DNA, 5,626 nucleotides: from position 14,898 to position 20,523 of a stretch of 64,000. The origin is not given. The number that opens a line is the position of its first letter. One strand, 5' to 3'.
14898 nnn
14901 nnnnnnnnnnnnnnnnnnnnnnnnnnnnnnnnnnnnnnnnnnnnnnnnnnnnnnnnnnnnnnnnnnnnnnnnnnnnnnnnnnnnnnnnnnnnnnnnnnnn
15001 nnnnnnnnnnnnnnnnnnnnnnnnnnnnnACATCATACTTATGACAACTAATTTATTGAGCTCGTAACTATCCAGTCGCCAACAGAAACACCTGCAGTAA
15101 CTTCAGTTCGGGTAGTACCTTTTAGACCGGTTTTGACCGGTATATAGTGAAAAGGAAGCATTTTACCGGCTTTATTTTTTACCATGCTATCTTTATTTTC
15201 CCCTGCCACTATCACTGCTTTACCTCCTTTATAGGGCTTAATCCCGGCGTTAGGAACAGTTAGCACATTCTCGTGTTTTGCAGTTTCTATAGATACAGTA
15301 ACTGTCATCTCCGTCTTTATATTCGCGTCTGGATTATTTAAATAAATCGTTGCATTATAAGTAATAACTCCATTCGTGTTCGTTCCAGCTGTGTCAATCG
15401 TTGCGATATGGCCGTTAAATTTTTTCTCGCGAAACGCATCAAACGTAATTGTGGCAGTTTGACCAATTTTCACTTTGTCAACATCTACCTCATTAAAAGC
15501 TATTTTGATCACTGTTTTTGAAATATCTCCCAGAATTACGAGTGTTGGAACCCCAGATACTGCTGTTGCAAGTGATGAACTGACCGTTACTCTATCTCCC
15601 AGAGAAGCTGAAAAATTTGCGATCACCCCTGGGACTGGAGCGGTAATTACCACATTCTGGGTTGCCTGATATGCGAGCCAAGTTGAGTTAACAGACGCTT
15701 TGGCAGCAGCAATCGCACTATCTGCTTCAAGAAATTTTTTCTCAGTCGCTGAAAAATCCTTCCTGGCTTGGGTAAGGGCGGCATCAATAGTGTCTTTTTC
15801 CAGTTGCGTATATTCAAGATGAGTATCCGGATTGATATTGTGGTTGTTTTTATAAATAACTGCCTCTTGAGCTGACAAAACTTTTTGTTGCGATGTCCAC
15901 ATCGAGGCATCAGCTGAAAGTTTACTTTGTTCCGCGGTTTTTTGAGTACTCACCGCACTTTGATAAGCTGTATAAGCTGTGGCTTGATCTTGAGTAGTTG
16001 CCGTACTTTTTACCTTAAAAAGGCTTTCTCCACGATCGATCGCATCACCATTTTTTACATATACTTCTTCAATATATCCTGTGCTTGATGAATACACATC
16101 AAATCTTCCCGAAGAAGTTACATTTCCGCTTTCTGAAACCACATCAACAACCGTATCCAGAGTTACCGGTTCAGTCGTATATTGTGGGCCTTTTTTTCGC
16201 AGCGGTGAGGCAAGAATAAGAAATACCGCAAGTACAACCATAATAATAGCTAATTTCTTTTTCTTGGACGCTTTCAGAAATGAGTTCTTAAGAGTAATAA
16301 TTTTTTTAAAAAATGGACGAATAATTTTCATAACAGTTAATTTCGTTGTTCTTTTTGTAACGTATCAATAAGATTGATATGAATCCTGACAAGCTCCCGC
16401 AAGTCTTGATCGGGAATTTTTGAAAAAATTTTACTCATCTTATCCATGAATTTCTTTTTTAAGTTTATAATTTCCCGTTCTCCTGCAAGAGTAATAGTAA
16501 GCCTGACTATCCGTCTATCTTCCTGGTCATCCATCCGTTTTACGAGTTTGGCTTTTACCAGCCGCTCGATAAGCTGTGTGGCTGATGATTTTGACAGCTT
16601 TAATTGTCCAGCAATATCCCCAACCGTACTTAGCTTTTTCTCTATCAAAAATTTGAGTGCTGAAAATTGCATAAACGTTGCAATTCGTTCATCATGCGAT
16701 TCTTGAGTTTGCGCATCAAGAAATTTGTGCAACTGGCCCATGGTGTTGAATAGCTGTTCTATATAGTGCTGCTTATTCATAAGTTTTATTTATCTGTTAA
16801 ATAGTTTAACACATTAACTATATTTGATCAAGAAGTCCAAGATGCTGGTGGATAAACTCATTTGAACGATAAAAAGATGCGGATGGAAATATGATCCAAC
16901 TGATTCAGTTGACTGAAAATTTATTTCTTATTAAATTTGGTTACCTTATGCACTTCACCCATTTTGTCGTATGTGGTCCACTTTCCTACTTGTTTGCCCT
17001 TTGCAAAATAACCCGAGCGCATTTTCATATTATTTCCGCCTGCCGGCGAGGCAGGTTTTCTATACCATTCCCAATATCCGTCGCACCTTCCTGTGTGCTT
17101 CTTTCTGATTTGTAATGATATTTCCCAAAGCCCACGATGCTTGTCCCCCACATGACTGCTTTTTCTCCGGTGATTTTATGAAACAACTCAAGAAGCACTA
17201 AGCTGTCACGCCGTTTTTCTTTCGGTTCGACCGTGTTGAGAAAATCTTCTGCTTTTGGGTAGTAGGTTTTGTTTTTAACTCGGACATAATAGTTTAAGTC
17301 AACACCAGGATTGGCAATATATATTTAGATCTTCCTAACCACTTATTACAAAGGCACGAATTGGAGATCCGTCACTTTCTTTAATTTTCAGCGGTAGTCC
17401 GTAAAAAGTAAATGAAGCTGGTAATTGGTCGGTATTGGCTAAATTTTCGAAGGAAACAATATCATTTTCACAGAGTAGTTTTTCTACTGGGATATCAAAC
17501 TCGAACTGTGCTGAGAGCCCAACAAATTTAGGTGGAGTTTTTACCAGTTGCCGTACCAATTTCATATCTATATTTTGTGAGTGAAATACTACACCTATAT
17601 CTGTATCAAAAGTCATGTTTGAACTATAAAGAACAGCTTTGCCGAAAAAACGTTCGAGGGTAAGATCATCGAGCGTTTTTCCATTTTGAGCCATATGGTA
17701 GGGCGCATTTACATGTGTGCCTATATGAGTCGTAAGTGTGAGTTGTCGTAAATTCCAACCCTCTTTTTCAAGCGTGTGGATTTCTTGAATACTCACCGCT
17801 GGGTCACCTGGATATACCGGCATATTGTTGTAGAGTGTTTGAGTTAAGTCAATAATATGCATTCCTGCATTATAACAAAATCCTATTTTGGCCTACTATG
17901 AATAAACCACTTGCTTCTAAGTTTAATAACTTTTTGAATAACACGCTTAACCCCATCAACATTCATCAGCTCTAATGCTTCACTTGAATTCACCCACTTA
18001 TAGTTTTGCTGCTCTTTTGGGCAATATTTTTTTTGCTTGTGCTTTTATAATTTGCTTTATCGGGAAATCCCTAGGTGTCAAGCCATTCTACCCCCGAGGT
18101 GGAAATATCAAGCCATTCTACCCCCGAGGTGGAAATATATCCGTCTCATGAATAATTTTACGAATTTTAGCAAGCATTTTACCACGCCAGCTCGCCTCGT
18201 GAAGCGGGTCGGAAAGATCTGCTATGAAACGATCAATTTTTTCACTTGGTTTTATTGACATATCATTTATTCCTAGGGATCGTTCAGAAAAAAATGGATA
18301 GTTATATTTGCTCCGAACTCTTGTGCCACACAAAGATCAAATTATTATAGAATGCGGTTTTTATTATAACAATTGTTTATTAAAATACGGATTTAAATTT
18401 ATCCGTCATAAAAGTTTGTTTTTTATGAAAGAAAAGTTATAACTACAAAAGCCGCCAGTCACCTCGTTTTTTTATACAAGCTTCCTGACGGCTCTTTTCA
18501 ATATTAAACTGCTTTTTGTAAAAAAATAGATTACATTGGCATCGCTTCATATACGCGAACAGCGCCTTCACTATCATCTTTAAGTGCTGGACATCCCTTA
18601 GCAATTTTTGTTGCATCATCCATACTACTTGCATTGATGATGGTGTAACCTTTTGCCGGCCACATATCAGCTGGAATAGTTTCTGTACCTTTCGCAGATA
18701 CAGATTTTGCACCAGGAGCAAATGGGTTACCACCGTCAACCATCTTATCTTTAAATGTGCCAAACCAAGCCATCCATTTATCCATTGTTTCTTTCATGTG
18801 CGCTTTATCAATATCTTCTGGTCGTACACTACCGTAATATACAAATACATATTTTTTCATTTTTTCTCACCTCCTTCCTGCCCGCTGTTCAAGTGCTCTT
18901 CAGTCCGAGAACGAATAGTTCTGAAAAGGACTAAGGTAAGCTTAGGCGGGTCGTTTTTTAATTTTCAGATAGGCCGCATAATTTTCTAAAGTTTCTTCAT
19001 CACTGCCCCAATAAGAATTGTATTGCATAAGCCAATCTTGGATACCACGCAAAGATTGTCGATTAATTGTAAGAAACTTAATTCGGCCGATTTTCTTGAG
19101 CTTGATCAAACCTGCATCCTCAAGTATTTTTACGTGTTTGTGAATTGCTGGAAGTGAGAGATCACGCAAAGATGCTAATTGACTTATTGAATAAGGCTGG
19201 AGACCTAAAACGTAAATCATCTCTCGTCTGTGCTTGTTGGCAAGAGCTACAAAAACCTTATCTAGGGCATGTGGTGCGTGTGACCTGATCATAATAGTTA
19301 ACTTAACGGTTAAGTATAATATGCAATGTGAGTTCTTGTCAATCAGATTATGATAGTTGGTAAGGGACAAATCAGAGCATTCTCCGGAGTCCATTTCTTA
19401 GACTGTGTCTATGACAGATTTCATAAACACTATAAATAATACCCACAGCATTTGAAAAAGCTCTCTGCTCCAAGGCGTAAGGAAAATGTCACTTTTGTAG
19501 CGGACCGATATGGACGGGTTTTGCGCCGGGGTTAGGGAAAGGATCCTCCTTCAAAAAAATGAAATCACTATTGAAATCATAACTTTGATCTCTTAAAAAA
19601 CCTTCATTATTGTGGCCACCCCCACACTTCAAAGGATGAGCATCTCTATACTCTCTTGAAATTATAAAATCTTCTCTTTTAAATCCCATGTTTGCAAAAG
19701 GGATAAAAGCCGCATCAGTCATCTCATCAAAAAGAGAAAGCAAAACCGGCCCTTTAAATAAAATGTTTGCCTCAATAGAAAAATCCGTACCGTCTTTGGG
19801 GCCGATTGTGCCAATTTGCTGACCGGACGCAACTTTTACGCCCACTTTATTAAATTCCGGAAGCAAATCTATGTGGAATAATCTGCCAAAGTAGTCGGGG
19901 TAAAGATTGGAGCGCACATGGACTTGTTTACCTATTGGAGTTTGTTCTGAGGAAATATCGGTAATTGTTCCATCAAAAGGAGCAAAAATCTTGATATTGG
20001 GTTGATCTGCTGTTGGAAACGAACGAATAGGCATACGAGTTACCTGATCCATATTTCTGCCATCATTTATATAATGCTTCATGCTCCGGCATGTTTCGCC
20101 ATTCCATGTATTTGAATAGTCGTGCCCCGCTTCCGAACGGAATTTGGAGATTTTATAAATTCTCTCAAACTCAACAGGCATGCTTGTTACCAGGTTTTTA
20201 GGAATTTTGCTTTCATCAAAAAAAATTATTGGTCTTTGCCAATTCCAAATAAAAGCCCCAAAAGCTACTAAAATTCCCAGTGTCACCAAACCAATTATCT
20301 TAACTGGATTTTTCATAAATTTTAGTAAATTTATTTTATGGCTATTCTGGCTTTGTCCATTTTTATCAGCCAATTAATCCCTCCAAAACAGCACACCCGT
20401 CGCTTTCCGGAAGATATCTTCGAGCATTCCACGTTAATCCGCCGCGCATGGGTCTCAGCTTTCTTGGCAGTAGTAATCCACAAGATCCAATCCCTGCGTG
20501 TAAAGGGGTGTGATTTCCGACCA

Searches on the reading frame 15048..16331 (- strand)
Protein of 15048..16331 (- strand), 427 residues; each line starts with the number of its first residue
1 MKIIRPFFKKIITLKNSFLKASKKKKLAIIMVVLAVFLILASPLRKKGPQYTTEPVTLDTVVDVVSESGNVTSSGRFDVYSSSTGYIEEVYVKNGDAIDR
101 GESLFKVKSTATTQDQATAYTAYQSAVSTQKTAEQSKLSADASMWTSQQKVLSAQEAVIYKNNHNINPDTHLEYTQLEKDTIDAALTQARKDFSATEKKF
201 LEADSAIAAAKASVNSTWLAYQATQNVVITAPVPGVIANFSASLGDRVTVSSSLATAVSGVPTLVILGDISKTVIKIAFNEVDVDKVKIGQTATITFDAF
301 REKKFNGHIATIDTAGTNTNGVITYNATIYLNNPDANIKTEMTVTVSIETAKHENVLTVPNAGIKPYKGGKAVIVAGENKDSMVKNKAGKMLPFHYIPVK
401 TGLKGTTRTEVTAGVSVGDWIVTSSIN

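Call 25: search_protein_families(library=pfam, proteins=[window:15048-16331:-], max_evalue=0.001)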
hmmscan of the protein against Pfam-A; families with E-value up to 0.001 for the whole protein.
window:15048-16331:- (427 aa): 3 families
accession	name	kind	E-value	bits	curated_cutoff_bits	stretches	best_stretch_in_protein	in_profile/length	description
PF16576.10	HlyD_D23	-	9.8e-16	58.1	30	1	78-344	21-214/214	Barrel-sandwich domain of CusB or HlyD membrane-fusion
PF13437.12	HlyD_3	-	1.4e-13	52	22.2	1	228-332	1-96/106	HlyD family secretion protein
PF00364.28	Biotin_lipoyl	-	1.2e-06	28.6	22.1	0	78-106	44-72/73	Biotin-requiring enzyme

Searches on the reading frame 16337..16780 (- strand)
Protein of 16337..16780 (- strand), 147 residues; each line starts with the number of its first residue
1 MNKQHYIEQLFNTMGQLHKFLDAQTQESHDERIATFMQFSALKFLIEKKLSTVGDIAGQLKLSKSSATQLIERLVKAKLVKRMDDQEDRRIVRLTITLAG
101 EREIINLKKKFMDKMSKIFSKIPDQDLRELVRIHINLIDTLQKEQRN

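Call 25: search_protein_families(library=pfam, proteins=[window:16337-16780:-], max_evalue=0.001)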
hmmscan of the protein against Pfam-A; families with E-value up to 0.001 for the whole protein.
window:16337-16780:- (147 aa): 5 families
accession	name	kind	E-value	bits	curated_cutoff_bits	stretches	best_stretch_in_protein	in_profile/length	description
PF12802.13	MarR_2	-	4.5e-10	40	27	1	35-91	4-61/61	MarR family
PF01047.28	MarR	-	1.3e-09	38.3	24.6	1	38-92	5-59/59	MarR family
PF13463.12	HTH_27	-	6.1e-06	26.9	22.2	1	51-100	19-68/68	Winged helix DNA-binding domain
PF01325.25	Fe_dep_repress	-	0.00052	20.6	26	0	47-81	19-53/60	Iron dependent repressor, N-terminal DNA binding domain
PF22381.2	Staph_reg_Sar_Rot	-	0.00053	20.5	27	0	35-100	13-78/85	Transcriptional regulator SarA/Rot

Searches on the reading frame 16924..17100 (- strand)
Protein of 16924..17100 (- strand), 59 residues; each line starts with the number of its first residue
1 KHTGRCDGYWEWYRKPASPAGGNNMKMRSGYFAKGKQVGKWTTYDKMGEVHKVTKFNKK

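Call 60: search_protein_families(library=pfam, proteins=[window:16924-17100:-], max_evalue=0.01)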
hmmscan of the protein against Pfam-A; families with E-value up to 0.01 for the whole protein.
seq(59 aa): 0 families
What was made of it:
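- Tried and rejected: Fragments at 16921-17151 gave no family match (call 60).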

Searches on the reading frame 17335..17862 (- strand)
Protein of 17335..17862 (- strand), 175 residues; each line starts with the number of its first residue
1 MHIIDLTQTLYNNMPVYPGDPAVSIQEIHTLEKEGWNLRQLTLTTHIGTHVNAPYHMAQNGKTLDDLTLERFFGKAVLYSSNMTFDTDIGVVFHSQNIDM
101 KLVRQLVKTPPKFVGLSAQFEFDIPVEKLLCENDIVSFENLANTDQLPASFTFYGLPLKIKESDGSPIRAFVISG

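Call 26: search_protein_families(library=pfam, proteins=[window:17335-17862:-], max_evalue=0.001)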
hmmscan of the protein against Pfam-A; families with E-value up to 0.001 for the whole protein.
window:17335-17862:- (175 aa): 1 family
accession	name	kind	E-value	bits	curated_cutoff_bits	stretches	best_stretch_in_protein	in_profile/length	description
PF04199.19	Cyclase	-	1.2e-15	58.4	23.1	1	4-81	1-62/142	Putative cyclase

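Call 58: search_protein_families(library=ncbifam, proteins=[window:17335-17862:-], max_evalue=0.001)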
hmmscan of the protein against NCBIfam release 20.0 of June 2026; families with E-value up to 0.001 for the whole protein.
window:17335-17862:- (175 aa): 1 family
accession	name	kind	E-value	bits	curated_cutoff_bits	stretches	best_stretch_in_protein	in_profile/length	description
TIGR03035.1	trp_arylform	equivalog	8.3e-21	74.9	223.05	1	3-79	2-79/206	arylformamidase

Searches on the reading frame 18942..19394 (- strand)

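Call 26: search_protein_families(library=pfam, proteins=[window:18942-19394:-], max_evalue=0.001)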
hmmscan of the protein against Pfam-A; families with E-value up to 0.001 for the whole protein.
window:18942-19394:- (150 aa): 4 families
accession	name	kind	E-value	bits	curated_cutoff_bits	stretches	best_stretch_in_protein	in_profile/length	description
PF12840.13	HTH_20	-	4.6e-07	30.1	27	1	51-98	1-49/51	Helix-turn-helix domain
PF01022.26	HTH_5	-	7.5e-07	29.4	22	1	54-98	2-46/47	Bacterial regulatory protein, arsR family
PF25212.1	HVO_A0114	-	1.5e-06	28.3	27.6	1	54-110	22-79/84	HVO_A0114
PF13412.12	HTH_24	-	9.5e-05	22.3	21.9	1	69-98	19-48/48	Winged helix-turn-helix DNA-binding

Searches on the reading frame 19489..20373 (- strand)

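Call 26: search_protein_families(library=pfam, proteins=[window:19489-20373:-], max_evalue=0.001)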
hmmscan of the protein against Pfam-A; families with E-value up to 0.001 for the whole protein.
window:19489-20373:- (294 aa): 1 family
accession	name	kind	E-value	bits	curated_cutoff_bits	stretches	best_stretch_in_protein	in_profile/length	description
PF01551.29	Peptidase_M23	-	0.00066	20.3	28.7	0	126-194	13-76/96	Peptidase family M23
